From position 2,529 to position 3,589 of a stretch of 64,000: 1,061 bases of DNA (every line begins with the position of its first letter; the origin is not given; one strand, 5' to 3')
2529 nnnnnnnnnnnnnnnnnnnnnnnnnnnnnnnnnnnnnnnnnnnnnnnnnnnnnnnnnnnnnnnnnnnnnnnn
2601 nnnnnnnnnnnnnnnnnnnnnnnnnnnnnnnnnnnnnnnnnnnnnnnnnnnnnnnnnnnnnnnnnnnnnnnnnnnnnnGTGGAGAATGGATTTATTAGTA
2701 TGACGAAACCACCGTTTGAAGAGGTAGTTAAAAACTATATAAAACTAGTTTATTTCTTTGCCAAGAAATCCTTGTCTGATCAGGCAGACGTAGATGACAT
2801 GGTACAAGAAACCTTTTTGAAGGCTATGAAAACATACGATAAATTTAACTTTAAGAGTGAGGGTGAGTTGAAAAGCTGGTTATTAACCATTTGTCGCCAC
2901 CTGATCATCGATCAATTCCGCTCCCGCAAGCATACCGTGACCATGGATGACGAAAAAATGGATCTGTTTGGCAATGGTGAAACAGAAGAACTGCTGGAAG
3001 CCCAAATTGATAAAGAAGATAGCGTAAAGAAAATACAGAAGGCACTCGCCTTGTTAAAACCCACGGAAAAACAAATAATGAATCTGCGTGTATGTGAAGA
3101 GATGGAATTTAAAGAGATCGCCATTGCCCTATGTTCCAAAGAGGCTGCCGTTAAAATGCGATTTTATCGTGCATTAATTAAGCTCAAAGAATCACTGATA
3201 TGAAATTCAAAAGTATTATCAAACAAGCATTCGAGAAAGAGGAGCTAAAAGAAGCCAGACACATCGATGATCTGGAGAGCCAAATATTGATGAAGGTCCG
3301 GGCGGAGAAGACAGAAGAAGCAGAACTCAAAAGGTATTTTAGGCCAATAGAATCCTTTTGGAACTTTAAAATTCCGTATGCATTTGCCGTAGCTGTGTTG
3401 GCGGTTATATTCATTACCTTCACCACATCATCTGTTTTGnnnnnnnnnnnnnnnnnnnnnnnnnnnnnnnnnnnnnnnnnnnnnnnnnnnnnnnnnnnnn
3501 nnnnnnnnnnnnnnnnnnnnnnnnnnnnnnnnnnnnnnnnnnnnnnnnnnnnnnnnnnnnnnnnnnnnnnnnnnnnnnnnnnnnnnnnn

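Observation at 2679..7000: Inserted cassette between terminase and portal: ECF sigma, membrane anti-sigma and four secreted proteins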

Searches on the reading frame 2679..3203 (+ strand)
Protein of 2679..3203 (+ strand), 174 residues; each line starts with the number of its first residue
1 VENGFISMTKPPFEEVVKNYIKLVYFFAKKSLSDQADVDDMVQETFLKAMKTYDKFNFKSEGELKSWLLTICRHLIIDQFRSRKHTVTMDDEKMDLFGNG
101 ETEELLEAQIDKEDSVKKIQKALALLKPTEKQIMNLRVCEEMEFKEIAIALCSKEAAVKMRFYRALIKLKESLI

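Call 3: search_protein_families(library=pfam, proteins=[window:2679-3203:+], max_evalue=0.1)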
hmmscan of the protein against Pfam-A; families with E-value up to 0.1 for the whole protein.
window:2679-3203:+ (174 aa): 4 families
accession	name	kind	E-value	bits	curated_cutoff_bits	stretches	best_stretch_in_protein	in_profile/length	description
PF04542.20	Sigma70_r2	-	4.2e-17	62.1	24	1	17-85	2-70/71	Sigma-70 region 2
PF08281.18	Sigma70_r4_2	-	2.6e-08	33.8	25.7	1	118-169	3-54/54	Sigma-70, region 4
PF04545.22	Sigma70_r4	-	5.8e-05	23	24.1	1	122-171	1-50/50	Sigma-70, region 4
PF07638.17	Sigma70_ECF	-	0.0012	19.2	21.1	1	41-163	52-173/185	ECF sigma factor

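Call 4: search_protein_families(library=phrogs, proteins=[window:2679-3203:+], max_evalue=0.01)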
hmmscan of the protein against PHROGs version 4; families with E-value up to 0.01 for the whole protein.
window:2679-3203:+ (174 aa): 6 families
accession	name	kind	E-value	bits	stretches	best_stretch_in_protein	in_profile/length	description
phrog_1740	-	transcription regulation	4.2e-25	89.3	1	10-172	55-215/567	RNA polymerase sigma factor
phrog_351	-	transcription regulation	8.8e-07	28.9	1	14-58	506-553/928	RNA polymerase sigma factor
phrog_36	-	transcription regulation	2.1e-05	25.3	1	103-173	117-187/220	transcriptional regulator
phrog_1190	-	transcription regulation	2.2e-05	25.3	1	84-171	71-157/167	RNA polymerase sigma factor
phrog_248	-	transcription regulation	2.8e-05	25.3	1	80-171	42-135/161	transcriptional activator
phrog_11138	-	unknown function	3.8e-05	25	1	22-173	2-139/142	-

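Call 55: search_protein_families(library=ncbifam, proteins=[window:2700-3203:+], max_evalue=0.01)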
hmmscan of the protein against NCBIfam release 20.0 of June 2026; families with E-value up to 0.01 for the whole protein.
window:2700-3203:+ (167 aa): 103 families (the best 25 are shown)
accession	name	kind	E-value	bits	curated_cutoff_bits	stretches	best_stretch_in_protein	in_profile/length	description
TIGR02937.1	sigma70-ECF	superfamily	1.2e-28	99.8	42.9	1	6-166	3-165/165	sigma-70 family RNA polymerase sigma factor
NF058625.1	sigma_PG0214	equivalog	3e-25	88.9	130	1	1-166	1-161/170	GFO_1088 family ECF-type sigma factor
TIGR02952.1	Sig70_famx2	equivalog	6e-24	84.9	206.45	1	6-165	13-169/170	ECF subfamily RNA polymerase sigma factor, BldN family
NF007222.0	PRK09640.1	equivalog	1e-23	83.9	194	1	6-166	28-182/188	RNA polymerase sigma factor SigX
TIGR02985.1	Sig70_bacteroi1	subfamily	6.5e-22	78.5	126.4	1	6-166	3-162/162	RNA polymerase sigma-70 factor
NF009166.1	PRK12513.1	equivalog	1.6e-21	76.9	206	1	6-166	24-186/193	RNA polymerase sigma factor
TIGR02984.1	Sig-70_plancto1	subfamily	3e-21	75.9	183.75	1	16-166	19-188/189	RNA polymerase sigma-70 factor, Planctomycetaceae-specific subfamily 1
TIGR02950.1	SigM_subfam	subfamily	3e-21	75.9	147.95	1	6-166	2-158/159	RNA polymerase sigma factor, SigM family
NF009172.0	PRK12519.1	subfamily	4.1e-21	75.4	222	1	12-166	37-189/194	RNA polymerase sigma factor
NF008888.0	PRK11922.1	equivalog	4.8e-21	75.4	204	1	5-166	31-196/231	RNA polymerase sigma factor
NF053879.1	RNAPolSigSigVBac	equivalog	1.2e-18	67.4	190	1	8-166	8-155/160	RNA polymerase sigma factor SigV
NF007227.0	PRK09645.1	subfamily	1.9e-18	67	202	1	15-166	24-170/177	sigma-70 family RNA polymerase sigma factor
TIGR02989.1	Sig-70_gvs1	subfamily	3.8e-18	65.9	124.55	1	6-163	3-155/158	RNA polymerase sigma-70 factor, Rhodopirellula/Verrucomicrobium family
TIGR02959.1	SigZ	equivalog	1.5e-17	63.9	168.65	1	12-166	3-148/170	RNA polymerase sigma factor SigZ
NF007226.0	PRK09644.1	equivalog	1.6e-17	64.1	199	1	7-164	4-155/166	RNA polymerase sigma factor SigM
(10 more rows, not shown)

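Call 56: search_protein_families(library=padloc, proteins=[window:2700-3203:+], max_evalue=0.01)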
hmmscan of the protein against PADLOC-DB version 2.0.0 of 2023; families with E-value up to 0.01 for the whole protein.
window:2700-3203:+ (167 aa): 1 family
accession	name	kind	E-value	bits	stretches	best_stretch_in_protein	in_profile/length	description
PDLC02203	MzaA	-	0.00057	16.2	1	7-54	432-479/683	-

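Call 108: search_dna_similar(query=window:2700-3200:+, collection=phages, mode=protein, max_rows=15, max_evalue=0.001)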
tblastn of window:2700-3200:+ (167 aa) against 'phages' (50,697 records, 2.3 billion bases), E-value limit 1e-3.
Records with a match: 45; places in all: 46; records where one place covers at least 80% of the query: 41.
Best place of each record, by identity: <60% 45.
By first word of the organism name: Prevotella 15; Bacteriophage 13; uncultured 8; Clostridioides 2; Sinorhizobium 2; Listeria 2; Rhodothermus 1; Microcystis 1; Bacteroides 1.
By host as written in the record: - 21; Prevotella sp. 15; Sinorhizobium meliloti 2; Listeria monocytogenes 2; Clostridioides difficile Semix9 1; Clostridioides difficile HGP05 1; Rhodothermus marinus 1; Microcystis sp. SG03 1; and 1 more.
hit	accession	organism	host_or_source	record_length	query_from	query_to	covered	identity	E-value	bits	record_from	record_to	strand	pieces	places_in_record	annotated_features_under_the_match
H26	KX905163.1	Clostridioides phage phiSemix9P1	Clostridioides difficile Semix9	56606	3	166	98%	31.5%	3e-7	54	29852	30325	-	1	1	sigM: RNA polymerase sigma factor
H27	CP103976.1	Clostridioides phage HGP05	Clostridioides difficile HGP05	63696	3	166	98%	29.9%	2e-7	55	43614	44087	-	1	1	record has no annotation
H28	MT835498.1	Bacteriophage sp.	human fecal samples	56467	1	163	98%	29.9%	4e-10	63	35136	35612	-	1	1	record has no annotation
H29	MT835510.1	Bacteriophage sp.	human fecal samples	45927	6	166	96%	29.0%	1e-6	53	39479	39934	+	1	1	record has no annotation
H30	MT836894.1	Bacteriophage sp.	human fecal samples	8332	6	162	94%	29.1%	5e-12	68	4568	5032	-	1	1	record has no annotation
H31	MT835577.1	Bacteriophage sp.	human fecal samples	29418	1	158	95%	28.7%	6e-4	45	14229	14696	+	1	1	record has no annotation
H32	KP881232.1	Sinorhizobium phage phiM9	Sinorhizobium meliloti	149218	5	166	97%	27.4%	2e-4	47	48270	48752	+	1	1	rpoE: DNA-directed RNA polymerase specialized sigma subunit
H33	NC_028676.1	Sinorhizobium phage phiM9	Sinorhizobium meliloti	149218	5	166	97%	27.4%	2e-4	47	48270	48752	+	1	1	rpoE: RNA polymerase sigma factor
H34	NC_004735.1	Rhodothermus phage RM378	Rhodothermus marinus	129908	6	167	97%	26.6%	3e-4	45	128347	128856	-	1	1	RNA polymerase sigma factor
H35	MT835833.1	Bacteriophage sp.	human fecal samples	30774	6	163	95%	27.2%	2e-7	55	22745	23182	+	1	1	record has no annotation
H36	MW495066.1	Microcystis phage MaAM05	Microcystis sp. SG03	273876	6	166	96%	26.3%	3e-6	51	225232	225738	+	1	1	sigE: ECF RNA polymerase sigma factor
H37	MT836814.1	Bacteriophage sp.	human fecal samples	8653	5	166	97%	25.8%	4e-5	48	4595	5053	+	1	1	record has no annotation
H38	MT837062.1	Bacteriophage sp.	human fecal samples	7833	20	166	88%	28.4%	4e-5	48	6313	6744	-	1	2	record has no annotation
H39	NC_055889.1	uncultured phage cr53_1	human feces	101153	5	166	97%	25.5%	9e-4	44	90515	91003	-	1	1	RNA polymerase sigma-W factor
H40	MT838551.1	Bacteriophage sp.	human fecal samples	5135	6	166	96%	25.5%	2e-6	52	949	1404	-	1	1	record has no annotation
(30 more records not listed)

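Call 110: get_annotated_region(hit=H26, flank=3500)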
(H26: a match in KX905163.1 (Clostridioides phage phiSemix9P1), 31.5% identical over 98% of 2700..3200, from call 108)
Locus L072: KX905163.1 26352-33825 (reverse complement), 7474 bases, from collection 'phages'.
description: Clostridioides phage phiSemix9P1, complete genome.
organism: Clostridioides phage phiSemix9P1 (NCBI taxid 1971232)
taxonomy: Viruses; Duplodnaviria; Heunggongvirae; Uroviricota; Caudoviricetes
host: Clostridioides difficile Semix9; source: soil; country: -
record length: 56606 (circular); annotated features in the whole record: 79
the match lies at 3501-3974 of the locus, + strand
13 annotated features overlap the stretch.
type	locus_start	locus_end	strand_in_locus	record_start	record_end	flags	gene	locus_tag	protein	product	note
CDS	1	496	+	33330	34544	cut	-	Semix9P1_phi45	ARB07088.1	RepB family protein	-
CDS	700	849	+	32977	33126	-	-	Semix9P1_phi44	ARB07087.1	hypothetical protein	-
CDS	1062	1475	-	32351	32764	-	-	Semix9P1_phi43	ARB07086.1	hypothetical protein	-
CDS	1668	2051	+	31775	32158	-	-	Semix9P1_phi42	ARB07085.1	hypothetical protein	-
CDS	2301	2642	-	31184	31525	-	-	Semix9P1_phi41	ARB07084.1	hypothetical protein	-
CDS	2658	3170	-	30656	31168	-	-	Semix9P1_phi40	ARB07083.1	nitroreductase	-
CDS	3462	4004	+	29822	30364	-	sigM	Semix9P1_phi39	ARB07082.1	RNA polymerase sigma factor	RNA polymerase sigma factor SigM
CDS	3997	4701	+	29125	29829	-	-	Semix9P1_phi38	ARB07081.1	hypothetical protein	-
CDS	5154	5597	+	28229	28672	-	-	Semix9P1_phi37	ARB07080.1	hypothetical protein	-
sig_peptide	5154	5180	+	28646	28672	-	-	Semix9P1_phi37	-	-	predicted cleavage at residue 27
CDS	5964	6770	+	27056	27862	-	-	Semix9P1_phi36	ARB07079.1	ParA-like protein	-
CDS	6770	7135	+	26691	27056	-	-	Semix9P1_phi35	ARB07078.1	hypothetical protein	-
CDS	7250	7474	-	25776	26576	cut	lytC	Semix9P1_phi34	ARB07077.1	N-acetylmuramoyl-L-alanine amidase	N-acetylmuramoyl-L-alanine amidase LytC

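Call 113: search_protein_families(library=pfam, proteins=[L072:3997-4698:+, L072:5154-5594:+, L072:3462-4001:+], max_evalue=0.01)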
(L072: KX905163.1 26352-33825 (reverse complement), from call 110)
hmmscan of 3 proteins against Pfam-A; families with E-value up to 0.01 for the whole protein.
L072:3997-4698:+ (234 aa): 1 family
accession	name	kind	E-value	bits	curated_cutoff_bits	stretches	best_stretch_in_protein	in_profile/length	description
PF14285.11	DUF4367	-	6.1e-17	62.5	22.1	1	127-233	3-110/110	Domain of unknown function (DUF4367)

L072:5154-5594:+ (147 aa): 1 family
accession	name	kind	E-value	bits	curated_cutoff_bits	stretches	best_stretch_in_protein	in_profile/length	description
PF09907.15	HigB_toxin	-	0.0058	17.3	27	0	30-74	10-54/74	HigB_toxin, RelE-like toxic component of a toxin-antitoxin system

L072:3462-4001:+ (180 aa): 7 families
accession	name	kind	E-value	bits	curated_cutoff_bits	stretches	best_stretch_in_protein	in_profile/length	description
PF04542.20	Sigma70_r2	-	1.1e-12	48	24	1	20-89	1-70/71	Sigma-70 region 2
PF08281.18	Sigma70_r4_2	-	6.5e-12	45.4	25.7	1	120-167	7-54/54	Sigma-70, region 4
PF07638.17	Sigma70_ECF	-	2.1e-09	38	21.1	1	13-170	15-182/185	ECF sigma factor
PF04545.22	Sigma70_r4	-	2.7e-07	30.4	24.1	1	120-169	1-50/50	Sigma-70, region 4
PF06530.18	Phage_antitermQ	-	0.0013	19.1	26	1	117-176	56-115/118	Phage antitermination protein Q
PF00196.25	GerE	-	0.0013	18.8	23.5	1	139-168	17-46/57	Bacterial regulatory proteins, luxR family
PF22641.2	TiaS_TCKD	-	0.0066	16.9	27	0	44-94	87-137/156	TiaS TCKD domain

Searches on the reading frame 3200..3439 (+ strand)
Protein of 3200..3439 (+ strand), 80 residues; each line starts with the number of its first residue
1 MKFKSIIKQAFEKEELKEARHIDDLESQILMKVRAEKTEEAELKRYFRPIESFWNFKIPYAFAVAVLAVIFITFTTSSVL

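Call 107: search_protein_representatives(protein=window:3200-3439:+)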
Query: 80 residues. Proteins with E-value up to 0.001 (for the whole library): 1; up to 1e-10: 0; up to 1e-30: 0. The best 1 are listed.
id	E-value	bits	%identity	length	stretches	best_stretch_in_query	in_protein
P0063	1.7e-09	53.8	45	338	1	1-78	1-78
